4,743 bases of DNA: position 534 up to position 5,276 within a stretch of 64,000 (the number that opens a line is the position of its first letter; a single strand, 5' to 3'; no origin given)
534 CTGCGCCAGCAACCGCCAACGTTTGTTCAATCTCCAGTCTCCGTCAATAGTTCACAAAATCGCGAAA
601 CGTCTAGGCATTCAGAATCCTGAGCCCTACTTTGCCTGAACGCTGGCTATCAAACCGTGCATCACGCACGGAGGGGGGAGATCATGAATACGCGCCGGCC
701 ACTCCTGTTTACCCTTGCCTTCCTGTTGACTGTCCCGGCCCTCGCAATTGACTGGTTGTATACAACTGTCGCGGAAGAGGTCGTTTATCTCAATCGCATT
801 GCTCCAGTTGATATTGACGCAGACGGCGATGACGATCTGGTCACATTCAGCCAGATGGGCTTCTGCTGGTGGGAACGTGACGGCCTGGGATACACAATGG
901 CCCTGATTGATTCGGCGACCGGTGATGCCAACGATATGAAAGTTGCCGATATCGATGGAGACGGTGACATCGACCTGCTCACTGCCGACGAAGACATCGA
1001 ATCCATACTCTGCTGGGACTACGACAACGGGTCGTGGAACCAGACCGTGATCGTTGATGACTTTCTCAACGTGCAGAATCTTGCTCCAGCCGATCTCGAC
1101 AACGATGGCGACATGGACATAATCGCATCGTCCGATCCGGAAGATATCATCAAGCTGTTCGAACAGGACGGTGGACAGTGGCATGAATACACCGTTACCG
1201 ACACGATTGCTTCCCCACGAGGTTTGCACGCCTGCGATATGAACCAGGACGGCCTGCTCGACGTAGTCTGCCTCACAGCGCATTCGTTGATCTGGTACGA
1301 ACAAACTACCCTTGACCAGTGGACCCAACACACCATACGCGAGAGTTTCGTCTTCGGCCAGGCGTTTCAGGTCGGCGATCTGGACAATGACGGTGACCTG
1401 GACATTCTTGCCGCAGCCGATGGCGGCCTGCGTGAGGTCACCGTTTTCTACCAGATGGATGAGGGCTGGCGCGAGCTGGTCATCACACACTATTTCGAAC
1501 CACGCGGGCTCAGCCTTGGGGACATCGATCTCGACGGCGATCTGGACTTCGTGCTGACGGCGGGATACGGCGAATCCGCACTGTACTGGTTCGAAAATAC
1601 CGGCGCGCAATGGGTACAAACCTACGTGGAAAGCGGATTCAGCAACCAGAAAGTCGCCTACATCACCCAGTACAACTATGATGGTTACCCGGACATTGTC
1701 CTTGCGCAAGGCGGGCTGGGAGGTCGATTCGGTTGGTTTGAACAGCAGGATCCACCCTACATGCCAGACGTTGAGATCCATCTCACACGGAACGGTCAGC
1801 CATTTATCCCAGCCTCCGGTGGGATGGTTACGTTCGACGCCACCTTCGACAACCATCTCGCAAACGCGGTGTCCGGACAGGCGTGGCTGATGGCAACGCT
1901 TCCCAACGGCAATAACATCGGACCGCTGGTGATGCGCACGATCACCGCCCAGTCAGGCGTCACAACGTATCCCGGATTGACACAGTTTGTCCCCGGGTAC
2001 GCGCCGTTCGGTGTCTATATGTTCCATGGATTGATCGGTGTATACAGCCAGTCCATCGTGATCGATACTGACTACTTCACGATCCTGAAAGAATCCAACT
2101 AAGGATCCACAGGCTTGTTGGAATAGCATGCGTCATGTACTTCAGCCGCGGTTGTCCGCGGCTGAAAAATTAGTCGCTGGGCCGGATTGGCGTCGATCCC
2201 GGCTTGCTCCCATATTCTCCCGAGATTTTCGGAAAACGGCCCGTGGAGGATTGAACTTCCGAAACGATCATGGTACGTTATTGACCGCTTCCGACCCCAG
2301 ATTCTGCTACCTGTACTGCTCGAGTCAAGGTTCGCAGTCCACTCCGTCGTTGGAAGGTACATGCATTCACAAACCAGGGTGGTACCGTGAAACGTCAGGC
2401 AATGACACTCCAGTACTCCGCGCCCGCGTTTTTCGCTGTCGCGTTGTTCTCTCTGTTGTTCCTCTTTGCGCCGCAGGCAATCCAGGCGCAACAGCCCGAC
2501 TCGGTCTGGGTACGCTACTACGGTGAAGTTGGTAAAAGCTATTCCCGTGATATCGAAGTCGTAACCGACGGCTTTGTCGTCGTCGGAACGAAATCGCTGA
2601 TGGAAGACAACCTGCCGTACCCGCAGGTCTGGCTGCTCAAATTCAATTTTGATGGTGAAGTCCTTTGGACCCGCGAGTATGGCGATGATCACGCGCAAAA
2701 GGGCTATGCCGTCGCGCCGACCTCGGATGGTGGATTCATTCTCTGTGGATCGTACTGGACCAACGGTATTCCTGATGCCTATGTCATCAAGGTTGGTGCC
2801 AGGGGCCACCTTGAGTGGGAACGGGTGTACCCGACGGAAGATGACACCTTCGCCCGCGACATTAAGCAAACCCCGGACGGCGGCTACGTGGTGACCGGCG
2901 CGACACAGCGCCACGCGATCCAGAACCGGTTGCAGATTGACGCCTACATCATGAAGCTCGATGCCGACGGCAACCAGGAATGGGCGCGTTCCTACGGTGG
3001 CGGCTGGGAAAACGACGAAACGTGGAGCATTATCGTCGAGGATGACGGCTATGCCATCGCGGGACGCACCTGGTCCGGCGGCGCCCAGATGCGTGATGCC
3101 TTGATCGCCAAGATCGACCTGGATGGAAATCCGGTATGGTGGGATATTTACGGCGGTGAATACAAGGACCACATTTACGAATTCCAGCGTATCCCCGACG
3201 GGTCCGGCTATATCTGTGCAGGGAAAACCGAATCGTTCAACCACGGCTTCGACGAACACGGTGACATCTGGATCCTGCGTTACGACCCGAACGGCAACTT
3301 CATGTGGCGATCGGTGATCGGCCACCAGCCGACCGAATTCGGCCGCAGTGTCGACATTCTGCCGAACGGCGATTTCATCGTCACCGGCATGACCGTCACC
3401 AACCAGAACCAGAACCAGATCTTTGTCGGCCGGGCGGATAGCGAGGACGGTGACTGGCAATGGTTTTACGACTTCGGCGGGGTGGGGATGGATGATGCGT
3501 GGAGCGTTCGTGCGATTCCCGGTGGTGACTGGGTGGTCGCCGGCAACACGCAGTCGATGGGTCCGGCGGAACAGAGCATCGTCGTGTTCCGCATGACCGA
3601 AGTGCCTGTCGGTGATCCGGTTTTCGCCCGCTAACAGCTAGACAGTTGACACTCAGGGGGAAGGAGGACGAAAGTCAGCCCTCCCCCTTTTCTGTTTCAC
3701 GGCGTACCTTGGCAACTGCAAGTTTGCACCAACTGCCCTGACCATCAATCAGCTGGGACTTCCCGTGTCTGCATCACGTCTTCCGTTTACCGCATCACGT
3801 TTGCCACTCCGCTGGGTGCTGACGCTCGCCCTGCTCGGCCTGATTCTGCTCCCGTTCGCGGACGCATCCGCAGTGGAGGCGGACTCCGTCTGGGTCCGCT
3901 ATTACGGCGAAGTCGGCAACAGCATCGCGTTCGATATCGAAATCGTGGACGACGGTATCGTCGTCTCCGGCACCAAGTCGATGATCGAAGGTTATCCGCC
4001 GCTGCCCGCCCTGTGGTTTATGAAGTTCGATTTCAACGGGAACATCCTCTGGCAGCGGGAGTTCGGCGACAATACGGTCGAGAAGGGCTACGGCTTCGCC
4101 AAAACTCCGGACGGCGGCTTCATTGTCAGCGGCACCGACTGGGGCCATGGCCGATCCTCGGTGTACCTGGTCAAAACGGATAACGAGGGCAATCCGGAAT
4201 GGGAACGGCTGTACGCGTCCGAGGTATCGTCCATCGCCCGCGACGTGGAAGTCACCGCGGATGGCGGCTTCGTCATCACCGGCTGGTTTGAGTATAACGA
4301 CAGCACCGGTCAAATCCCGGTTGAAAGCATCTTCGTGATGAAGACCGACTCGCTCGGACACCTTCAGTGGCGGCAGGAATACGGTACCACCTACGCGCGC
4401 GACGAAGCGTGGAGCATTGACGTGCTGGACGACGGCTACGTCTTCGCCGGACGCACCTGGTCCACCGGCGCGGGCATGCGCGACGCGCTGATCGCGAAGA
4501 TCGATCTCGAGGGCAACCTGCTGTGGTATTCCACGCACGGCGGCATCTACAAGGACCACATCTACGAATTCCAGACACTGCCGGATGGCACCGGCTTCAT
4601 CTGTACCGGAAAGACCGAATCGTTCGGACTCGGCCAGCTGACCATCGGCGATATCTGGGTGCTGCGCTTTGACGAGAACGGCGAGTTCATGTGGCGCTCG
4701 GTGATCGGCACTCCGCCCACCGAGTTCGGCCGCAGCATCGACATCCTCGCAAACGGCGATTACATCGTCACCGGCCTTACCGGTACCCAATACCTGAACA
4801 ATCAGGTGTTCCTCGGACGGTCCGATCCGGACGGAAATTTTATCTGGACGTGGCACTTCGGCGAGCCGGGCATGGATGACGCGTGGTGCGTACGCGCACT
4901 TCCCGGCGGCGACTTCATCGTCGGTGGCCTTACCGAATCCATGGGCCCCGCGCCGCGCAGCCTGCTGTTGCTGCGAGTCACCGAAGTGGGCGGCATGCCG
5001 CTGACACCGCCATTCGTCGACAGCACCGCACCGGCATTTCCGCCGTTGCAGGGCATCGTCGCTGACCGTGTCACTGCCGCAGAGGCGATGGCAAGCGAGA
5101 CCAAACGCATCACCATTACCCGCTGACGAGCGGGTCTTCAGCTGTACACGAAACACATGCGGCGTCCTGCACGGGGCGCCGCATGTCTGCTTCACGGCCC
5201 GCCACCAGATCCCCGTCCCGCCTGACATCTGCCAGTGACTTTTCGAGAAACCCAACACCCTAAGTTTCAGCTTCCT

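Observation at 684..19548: Ten-gene co-directional array of secreted proteins built as variable head + conserved ~105-aa pre-CTD module + T9SS sorting domain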

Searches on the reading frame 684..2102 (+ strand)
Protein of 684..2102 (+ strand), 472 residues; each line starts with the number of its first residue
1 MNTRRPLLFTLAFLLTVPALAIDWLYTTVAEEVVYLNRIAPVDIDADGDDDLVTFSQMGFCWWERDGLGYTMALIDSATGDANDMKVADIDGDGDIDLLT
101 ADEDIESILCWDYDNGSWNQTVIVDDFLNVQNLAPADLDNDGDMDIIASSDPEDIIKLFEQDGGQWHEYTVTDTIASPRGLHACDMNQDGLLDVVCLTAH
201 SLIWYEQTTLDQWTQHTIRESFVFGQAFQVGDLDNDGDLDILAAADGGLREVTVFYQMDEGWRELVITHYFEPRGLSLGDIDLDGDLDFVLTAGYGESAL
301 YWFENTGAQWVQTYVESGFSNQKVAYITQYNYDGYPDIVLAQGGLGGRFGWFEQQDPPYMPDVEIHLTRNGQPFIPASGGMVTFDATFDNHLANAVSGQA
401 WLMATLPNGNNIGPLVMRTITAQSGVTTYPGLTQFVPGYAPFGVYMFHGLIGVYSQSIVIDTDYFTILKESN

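Call 4: search_protein_families(library=pfam, proteins=[window:684-2102:+], max_evalue=0.1)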
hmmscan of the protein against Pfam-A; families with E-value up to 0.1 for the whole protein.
window:684-2102:+ (472 aa): 4 families
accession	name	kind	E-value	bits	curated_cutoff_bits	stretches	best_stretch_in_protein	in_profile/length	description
PF13517.12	FG-GAP_3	-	4.1e-31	107.8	26.9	5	185-242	1-60/61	FG-GAP-like repeat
PF01839.29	FG-GAP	-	2e-18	66.3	22.1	4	224-248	1-25/37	FG-GAP repeat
PF22301.2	AUDH_beta_propeller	-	0.027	14.7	27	0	285-323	101-139/179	Aldos-2-ulose dehydratase, beta-propeller domain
PF05736.17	OprF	-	0.031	14.5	23.5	1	298-349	96-145/184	OprF membrane domain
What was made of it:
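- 684..2102 (+): g1: signal peptide, FG-GAP propeller head, module (1749-2099). The stop codon comes right after the module; there is no tail and no CTD. Pfam FG-GAP_3 4e-31 (call 4).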

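Call 42: search_protein_families(library=ncbifam, proteins=[window:684-2102:+], max_evalue=0.01)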
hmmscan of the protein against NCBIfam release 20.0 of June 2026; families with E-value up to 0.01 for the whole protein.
window:684-2102:+ (472 aa): 2 families
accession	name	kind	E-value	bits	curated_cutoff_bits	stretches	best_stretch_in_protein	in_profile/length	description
NF052348.1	beta_propeller_lectin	domain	2.4e-08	33.4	200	2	75-216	83-235/337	beta propeller lectin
NF052349.1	BP39L_fam_lectin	equivalog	0.0058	15.6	400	0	152-266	10-131/335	BP39L family lectin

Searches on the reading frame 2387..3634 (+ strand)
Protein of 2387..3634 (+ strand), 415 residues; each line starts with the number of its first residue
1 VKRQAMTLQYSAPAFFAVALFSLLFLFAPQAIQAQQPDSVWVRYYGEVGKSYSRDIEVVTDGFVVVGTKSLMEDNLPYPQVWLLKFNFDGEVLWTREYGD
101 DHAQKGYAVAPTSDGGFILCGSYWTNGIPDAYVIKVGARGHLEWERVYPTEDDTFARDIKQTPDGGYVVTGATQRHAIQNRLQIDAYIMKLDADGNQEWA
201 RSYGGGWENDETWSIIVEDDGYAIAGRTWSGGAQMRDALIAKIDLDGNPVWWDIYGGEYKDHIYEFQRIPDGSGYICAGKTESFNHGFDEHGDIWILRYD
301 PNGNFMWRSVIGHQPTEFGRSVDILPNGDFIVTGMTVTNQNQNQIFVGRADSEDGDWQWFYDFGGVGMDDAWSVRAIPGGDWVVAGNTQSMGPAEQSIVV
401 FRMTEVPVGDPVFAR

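Call 4: search_protein_families(library=pfam, proteins=[window:2387-3634:+], max_evalue=0.1)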
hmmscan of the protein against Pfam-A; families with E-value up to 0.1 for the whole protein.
window:2387-3634:+ (415 aa): 1 family
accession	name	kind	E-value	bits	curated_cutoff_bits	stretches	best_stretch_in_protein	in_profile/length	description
PF00400.38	WD40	-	0.00024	21.9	27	0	320-334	15-29/39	WD domain, G-beta repeat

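Call 42: search_protein_families(library=ncbifam, proteins=[window:2387-3634:+], max_evalue=0.01)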
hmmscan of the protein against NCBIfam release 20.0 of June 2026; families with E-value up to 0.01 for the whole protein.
window:2387-3634:+ (415 aa): 2 families
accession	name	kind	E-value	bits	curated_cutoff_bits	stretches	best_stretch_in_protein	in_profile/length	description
NF047494.1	Lepto_SBBP_lipo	equivalog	2.9e-12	46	400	2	127-203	158-238/466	SBBP repeat beta-propeller lipoprotein, LipL53 family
TIGR02608.1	delta_60_rpt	domain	1.1e-09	38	76.5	0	156-196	3-39/55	delta-60 repeat domain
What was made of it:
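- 2387..3634 (+): g2: signal peptide plus SBBP/delta-60-type propeller only. No module and no CTD. NCBIfam Lepto_SBBP_lipo 3e-12 and delta_60_rpt 1e-9, both sub-threshold (call 42).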

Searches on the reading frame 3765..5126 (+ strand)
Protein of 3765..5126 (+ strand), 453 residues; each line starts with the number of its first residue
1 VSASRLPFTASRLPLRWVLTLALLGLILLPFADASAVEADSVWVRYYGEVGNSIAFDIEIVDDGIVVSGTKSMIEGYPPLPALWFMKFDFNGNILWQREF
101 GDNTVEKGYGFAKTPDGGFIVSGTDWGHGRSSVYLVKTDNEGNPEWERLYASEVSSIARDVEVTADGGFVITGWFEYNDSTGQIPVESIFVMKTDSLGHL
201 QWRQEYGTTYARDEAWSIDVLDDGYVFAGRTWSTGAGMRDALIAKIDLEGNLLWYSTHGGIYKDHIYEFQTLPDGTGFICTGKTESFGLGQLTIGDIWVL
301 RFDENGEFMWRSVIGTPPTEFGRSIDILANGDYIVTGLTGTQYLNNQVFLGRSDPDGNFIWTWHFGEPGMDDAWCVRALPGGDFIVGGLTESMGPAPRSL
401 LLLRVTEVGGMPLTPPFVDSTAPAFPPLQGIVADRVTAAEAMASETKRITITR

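Call 4: search_protein_families(library=pfam, proteins=[window:3765-5126:+], max_evalue=0.1)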
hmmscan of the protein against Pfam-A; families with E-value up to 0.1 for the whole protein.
window:3765-5126:+ (453 aa): 0 families

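Call 42: search_protein_families(library=ncbifam, proteins=[window:3765-5126:+], max_evalue=0.01)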
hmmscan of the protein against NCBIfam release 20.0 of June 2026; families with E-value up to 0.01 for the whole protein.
window:3765-5126:+ (453 aa): 2 families
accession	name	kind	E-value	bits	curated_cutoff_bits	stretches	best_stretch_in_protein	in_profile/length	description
NF047494.1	Lepto_SBBP_lipo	equivalog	9.1e-10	37.8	400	1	83-354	162-459/466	SBBP repeat beta-propeller lipoprotein, LipL53 family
TIGR02608.1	delta_60_rpt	domain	0.0098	15.7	76.5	0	322-358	3-39/55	delta-60 repeat domain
